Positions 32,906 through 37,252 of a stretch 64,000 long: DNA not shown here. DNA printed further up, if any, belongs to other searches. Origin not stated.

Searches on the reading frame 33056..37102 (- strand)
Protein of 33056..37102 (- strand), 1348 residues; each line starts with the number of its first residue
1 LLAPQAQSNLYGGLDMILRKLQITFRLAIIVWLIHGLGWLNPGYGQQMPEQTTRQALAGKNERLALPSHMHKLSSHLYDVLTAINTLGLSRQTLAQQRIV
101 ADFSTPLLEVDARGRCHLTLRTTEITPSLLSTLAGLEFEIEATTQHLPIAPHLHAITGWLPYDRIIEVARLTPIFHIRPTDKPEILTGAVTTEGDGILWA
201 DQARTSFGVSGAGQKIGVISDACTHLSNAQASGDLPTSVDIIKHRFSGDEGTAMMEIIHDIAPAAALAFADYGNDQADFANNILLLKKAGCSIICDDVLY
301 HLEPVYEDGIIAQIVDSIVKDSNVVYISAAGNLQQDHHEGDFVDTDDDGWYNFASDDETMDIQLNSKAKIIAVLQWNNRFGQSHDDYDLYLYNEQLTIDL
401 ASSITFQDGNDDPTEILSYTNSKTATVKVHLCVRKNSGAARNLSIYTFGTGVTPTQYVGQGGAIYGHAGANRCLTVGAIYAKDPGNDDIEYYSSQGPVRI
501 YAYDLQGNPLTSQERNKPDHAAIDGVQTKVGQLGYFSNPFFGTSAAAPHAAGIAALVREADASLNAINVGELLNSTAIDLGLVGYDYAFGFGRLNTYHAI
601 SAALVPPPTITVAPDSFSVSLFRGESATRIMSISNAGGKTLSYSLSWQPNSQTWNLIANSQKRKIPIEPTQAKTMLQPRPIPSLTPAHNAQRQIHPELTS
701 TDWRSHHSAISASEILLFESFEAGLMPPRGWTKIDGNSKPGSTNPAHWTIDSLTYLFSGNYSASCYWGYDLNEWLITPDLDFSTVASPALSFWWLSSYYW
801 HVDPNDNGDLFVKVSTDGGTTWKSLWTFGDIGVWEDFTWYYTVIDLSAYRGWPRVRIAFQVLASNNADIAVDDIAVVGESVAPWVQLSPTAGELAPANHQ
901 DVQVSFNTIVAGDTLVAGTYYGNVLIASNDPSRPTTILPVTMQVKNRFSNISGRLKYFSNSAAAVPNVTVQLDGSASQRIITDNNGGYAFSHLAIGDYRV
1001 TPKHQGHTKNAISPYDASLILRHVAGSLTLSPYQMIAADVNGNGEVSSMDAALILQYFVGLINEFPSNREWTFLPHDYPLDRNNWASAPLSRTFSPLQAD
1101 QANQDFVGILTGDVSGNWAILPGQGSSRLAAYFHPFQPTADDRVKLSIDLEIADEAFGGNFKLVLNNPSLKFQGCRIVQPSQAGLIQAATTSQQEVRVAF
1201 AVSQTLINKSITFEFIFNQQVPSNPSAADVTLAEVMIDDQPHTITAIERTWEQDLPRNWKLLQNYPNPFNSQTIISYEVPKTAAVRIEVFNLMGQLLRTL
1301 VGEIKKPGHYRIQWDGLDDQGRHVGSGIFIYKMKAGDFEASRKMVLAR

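Call 44: search_protein_families(library=pfam, proteins=[window:33056-37102:-])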
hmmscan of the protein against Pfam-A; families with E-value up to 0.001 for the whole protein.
window:33056-37102:- (1348 aa): 6 families
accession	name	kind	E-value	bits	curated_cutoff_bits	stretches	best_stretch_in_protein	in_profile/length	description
PF00082.27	Peptidase_S8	-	1.3e-10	41.5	21.8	1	458-592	158-288/288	Subtilase family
PF13620.12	CarboxypepD_reg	-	1.2e-07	32.4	32.3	1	951-1010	2-62/82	Carboxypeptidase regulatory-like domain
PF00404.24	Dockerin_1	-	3.5e-07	30.8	22.9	1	1011-1057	9-55/57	Dockerin type I domain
PF13860.13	FlgD_ig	-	2e-06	28.1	27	1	1277-1335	14-75/79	FlgD Ig-like domain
PF17210.9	SdrD_B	-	2e-05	25.2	29.7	1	963-1004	22-66/112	SdrD B-like domain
PF18962.6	Por_Secre_tail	-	0.00045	20.9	27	0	1265-1301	2-35/75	Secretion system C-terminal sorting domain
